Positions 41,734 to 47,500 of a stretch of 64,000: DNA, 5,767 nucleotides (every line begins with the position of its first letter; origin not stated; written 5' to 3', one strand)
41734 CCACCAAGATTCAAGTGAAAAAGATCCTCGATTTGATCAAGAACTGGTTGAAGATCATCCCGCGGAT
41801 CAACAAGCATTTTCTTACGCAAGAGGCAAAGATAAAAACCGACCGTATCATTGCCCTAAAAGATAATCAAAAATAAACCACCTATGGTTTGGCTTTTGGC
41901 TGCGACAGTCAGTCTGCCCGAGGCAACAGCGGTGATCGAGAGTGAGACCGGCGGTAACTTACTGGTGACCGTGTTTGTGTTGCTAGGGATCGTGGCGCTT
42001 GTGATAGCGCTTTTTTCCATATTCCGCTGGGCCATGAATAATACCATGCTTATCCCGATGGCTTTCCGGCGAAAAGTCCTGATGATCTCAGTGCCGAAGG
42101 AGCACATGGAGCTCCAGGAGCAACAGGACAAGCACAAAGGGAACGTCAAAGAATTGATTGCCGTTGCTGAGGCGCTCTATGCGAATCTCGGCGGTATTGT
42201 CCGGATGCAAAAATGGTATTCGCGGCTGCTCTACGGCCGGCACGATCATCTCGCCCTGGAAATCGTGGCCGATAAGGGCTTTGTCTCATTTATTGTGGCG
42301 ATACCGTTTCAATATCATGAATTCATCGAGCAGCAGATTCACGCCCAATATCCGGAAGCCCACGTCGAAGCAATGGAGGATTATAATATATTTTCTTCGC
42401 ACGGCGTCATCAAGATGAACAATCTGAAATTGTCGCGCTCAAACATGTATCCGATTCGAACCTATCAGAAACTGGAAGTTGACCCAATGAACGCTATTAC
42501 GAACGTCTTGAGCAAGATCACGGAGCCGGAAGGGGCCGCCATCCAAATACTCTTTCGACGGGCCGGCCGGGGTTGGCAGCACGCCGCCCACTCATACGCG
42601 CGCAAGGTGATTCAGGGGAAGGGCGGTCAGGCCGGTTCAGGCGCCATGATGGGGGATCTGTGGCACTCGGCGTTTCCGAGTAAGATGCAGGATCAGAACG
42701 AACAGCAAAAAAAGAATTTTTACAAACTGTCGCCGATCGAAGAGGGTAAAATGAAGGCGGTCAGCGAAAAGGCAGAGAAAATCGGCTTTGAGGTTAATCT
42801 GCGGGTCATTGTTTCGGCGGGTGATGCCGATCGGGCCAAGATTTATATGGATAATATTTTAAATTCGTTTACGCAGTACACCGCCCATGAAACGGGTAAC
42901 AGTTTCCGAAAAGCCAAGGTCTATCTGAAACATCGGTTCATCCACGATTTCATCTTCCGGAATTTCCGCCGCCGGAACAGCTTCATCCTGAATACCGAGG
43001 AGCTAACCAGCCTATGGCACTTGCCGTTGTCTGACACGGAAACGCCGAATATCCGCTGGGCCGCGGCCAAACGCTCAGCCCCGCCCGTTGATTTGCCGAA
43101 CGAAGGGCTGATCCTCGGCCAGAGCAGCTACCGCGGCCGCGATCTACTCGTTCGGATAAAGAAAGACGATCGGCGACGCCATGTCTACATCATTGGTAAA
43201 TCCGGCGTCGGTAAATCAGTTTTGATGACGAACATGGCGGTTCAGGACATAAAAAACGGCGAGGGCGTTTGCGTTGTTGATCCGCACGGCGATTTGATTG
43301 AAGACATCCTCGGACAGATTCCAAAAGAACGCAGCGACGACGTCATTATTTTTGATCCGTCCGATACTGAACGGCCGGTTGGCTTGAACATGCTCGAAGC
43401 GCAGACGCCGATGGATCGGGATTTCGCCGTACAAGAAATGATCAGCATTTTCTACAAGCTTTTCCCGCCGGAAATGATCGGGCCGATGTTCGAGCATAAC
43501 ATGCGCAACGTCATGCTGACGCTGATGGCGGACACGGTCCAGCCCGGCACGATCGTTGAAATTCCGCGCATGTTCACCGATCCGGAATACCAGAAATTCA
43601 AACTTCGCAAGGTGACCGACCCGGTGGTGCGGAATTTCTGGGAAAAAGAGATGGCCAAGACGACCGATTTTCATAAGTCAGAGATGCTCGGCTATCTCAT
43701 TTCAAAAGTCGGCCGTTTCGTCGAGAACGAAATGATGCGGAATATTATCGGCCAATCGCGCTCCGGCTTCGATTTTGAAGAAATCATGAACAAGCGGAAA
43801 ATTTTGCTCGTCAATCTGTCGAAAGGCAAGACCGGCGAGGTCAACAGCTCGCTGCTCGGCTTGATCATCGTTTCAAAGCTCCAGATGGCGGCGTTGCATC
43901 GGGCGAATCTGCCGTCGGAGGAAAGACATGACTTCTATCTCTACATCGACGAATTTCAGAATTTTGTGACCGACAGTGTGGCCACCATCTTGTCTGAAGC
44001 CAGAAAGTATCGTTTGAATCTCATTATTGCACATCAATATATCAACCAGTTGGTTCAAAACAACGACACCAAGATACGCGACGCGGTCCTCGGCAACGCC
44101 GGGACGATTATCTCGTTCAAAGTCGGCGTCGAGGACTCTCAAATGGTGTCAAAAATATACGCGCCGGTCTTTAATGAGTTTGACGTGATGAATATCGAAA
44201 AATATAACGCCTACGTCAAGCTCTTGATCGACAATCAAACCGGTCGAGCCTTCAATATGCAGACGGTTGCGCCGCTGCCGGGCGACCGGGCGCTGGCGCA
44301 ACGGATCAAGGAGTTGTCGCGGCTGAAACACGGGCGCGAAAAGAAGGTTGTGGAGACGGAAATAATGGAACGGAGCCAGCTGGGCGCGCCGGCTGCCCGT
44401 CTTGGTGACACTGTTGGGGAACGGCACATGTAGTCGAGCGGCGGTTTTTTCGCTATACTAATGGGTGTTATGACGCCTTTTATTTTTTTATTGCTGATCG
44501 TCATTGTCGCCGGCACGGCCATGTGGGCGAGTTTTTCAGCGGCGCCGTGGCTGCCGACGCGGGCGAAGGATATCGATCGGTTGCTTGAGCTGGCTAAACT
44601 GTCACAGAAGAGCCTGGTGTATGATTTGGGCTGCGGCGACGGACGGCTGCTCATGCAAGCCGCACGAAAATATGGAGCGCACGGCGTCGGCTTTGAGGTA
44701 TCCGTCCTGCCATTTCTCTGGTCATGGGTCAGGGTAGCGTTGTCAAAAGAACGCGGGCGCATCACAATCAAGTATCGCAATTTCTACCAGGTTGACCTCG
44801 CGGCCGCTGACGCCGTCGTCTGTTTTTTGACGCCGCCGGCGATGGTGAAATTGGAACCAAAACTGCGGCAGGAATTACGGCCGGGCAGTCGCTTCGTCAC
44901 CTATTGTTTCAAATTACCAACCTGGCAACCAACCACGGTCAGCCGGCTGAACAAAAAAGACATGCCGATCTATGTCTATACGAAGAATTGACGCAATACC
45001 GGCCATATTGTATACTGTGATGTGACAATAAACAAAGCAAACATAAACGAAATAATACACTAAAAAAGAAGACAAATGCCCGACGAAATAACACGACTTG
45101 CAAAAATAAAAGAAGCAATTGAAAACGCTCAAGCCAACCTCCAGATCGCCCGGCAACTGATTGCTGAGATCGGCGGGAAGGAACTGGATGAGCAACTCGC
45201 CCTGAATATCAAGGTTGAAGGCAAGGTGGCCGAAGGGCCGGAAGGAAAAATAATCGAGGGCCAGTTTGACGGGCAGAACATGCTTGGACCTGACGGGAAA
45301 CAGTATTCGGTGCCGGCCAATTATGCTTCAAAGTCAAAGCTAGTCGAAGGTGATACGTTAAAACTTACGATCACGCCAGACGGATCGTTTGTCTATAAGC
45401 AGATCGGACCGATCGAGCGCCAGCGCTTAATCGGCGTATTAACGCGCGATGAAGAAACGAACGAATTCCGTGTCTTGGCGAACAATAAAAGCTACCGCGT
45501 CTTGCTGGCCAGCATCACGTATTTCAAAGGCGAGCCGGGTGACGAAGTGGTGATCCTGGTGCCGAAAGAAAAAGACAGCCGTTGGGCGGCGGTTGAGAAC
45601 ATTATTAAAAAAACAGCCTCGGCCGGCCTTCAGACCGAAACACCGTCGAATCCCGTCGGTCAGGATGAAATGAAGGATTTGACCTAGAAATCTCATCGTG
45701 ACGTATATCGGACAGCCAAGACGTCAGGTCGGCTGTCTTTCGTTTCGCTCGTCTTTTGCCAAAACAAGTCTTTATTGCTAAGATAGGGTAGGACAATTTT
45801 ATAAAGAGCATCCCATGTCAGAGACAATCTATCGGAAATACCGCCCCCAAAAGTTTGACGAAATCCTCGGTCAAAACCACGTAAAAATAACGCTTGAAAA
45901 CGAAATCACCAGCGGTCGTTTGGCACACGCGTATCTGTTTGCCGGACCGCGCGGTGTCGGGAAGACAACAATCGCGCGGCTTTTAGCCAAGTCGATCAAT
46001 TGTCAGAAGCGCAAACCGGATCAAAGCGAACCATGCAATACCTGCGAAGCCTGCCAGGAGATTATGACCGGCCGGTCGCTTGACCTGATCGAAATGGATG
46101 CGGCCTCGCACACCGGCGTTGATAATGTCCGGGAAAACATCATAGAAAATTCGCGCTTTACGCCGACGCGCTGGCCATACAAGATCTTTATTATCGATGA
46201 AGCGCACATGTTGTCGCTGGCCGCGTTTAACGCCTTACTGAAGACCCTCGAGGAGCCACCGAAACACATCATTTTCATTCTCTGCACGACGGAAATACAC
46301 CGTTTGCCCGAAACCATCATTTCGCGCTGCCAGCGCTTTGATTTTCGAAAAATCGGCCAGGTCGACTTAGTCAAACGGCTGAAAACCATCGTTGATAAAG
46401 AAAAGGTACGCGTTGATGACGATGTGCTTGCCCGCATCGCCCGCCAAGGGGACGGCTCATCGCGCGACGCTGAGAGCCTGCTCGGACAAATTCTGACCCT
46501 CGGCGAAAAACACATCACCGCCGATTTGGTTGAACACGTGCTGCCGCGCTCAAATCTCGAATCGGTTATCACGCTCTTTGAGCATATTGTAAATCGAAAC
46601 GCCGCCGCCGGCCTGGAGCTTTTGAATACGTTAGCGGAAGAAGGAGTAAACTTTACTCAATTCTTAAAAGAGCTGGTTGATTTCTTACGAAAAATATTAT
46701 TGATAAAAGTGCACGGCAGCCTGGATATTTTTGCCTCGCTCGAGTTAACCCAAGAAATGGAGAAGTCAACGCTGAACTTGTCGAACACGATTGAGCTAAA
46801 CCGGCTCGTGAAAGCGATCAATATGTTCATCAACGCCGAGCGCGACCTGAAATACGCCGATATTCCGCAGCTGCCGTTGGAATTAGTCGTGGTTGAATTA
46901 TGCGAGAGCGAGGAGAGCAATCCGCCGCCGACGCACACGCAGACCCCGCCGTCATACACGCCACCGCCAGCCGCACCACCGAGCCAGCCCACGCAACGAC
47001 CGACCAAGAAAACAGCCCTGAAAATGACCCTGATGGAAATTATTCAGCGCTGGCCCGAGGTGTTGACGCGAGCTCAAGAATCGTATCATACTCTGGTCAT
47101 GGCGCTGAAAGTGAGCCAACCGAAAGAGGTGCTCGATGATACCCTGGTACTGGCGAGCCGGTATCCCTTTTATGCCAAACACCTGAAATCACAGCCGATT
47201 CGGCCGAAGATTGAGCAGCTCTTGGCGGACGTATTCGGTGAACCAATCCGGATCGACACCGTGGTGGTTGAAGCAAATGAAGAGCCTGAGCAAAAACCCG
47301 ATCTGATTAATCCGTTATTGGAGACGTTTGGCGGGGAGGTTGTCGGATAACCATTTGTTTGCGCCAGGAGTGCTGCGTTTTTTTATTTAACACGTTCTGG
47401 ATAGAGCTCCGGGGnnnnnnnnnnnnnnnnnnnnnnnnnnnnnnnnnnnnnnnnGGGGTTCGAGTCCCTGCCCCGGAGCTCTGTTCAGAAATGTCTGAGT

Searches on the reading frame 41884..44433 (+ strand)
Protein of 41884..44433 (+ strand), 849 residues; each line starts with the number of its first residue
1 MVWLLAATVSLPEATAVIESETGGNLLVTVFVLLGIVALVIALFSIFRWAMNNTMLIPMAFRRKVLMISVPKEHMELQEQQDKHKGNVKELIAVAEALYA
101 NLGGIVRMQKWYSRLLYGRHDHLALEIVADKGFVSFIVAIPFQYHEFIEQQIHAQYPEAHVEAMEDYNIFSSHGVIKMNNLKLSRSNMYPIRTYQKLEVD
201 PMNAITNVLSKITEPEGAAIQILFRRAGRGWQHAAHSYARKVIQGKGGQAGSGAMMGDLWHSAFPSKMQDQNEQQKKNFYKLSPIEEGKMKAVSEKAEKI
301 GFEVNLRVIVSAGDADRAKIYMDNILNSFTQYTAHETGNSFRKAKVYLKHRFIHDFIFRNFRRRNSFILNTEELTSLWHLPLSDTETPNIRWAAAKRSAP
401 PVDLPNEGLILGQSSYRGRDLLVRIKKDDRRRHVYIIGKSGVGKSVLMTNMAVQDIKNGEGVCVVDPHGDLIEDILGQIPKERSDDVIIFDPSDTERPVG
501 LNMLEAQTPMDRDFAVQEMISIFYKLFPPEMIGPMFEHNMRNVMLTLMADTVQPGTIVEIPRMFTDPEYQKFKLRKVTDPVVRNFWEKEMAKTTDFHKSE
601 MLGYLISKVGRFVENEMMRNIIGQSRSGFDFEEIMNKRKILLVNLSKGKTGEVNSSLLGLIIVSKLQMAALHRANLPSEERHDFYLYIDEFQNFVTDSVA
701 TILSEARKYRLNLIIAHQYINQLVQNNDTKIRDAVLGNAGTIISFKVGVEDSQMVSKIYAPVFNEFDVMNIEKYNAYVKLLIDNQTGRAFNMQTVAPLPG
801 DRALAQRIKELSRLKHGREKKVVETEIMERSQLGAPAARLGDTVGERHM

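Call 3: search_protein_families(library=pfam, proteins=[window:41884-44433:+], max_evalue=0.01)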
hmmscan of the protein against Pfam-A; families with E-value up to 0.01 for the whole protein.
window:41884-44433:+ (849 aa): 9 families
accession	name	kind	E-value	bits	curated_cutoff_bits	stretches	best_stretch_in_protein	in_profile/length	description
PF02534.20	T4SS-DNA_transf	-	2.1e-11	43.8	20.1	1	428-751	41-374/468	Type IV secretory system Conjugative DNA transfer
PF10412.15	TrwB_AAD_bind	-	8.6e-10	38.5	20.5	1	425-747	9-310/387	Type IV secretion-system coupling protein DNA-binding domain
PF12696.13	TraG-D_C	-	1.3e-06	28.8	22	1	684-757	2-77/126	TraM recognition site of TraD and TraG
PF01935.23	DUF87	-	1.5e-06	28.9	23.2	1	425-538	16-103/220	Helicase HerA, central domain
PF25199.1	nSTAND_NTPase5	-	0.00066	20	34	1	424-491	34-103/145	Novel STAND NTPase 5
PF13191.12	AAA_16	-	0.001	20.1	32.6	0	427-458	21-51/167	AAA ATPase domain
PF13401.12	AAA_22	-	0.0035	18.1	27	0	430-470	4-45/130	AAA domain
PF01656.29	CbiA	-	0.004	17.6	25.4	0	438-570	6-54/125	CobQ/CobB/MinD/ParA nucleotide binding domain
PF20720.3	nSTAND3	-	0.0059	16.8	27.2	0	429-491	15-72/155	Novel STAND NTPase 3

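Call 58: search_protein_families(library=padloc, proteins=[window:41884-44433:+], max_evalue=0.01)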
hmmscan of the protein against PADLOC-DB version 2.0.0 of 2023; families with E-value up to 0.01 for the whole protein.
window:41884-44433:+ (849 aa): 4 families
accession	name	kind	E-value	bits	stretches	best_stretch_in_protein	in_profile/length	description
PDLC04140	mad8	-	8.9e-16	56.3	1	409-757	4-264/314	mads_8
PDLC04103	HerA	-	5.6e-06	23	1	432-470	173-211/579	-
PDLC01055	HerA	-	0.00041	17.3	1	420-465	146-191/532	Type III coevolved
PDLC02422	PprDinG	-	0.0028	13.8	1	425-472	188-234/930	-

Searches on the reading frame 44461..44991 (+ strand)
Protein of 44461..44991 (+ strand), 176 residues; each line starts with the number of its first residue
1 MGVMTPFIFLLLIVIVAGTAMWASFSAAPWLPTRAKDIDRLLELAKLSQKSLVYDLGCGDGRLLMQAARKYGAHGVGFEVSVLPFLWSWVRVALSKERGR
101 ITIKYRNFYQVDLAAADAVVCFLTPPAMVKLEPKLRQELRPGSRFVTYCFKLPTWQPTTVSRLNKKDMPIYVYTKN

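Call 15: search_protein_families(library=pfam, proteins=[window:44461-44991:+], max_evalue=0.001)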
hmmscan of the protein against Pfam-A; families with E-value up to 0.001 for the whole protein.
window:44461-44991:+ (176 aa): 3 families
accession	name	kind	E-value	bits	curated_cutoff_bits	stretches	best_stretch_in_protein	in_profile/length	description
PF02353.26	CMAS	-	4.3e-06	26.7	27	1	36-121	49-133/273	Mycolic acid cyclopropane synthetase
PF13649.12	Methyltransf_25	-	0.00028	22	27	1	53-141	1-95/97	Methyltransferase domain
PF13847.12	Methyltransf_31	-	0.00032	20.8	27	0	52-81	6-37/145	Methyltransferase domain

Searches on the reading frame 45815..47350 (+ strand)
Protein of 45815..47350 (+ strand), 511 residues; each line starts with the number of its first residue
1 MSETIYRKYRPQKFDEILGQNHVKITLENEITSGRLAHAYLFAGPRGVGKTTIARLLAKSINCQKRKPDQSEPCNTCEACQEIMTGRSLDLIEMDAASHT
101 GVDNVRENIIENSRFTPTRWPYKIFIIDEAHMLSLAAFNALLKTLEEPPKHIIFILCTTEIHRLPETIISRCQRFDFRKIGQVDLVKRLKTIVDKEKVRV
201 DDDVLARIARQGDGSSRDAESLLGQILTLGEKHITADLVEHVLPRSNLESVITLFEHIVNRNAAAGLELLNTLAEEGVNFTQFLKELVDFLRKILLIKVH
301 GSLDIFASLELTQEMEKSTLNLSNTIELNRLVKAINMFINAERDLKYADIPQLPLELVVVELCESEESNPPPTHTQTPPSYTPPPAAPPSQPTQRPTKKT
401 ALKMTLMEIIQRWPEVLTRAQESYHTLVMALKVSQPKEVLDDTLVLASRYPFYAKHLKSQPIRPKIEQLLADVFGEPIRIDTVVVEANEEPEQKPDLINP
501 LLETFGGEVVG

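Call 15: search_protein_families(library=pfam, proteins=[window:45815-47350:+], max_evalue=0.001)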
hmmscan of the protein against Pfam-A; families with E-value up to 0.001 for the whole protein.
window:45815-47350:+ (511 aa): 12 families
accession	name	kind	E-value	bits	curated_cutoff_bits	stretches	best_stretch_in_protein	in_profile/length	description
PF13177.12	DNA_pol3_delta2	-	6.6e-44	150.2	27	1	20-180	2-160/161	DNA polymerase III, delta subunit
PF12169.13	DNA_pol3_gamma3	-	1.2e-14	54.7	24.4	1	235-371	2-136/143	DNA polymerase III subunits gamma and tau domain III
PF00004.35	AAA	-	7.4e-13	49.5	21.2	1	41-175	2-126/131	ATPase family associated with various cellular activities (AAA)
PF22608.2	DNAX_ATPase_lid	-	2e-08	34.3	27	1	186-231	3-48/49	DNA polymerase III clamp loader subunit, ATPase lid domain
PF13401.12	AAA_22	-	2.1e-07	31.7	27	1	41-159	9-123/130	AAA domain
PF05496.18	RuvB_N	-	3.7e-07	30.5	27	1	10-66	2-62/159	Holliday junction DNA helicase RuvB P-loop domain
PF13245.12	AAA_19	-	6.9e-06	26.7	25.1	1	40-155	15-123/134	AAA domain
PF07728.20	AAA_5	-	8.2e-05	23.1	22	1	41-147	3-92/139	AAA domain (dynein-related subfamily)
PF06068.19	TIP49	-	0.00034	20.4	23.8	0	125-155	278-308/347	TIP49 P-loop domain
PF13604.12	AAA_30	-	0.00047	20.4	27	0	41-154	22-121/191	AAA domain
PF13173.12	AAA_14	-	0.00057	20.3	27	0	39-133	4-74/129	AAA domain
PF13191.12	AAA_16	-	0.00078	20.4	32.6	0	30-64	18-51/167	AAA ATPase domain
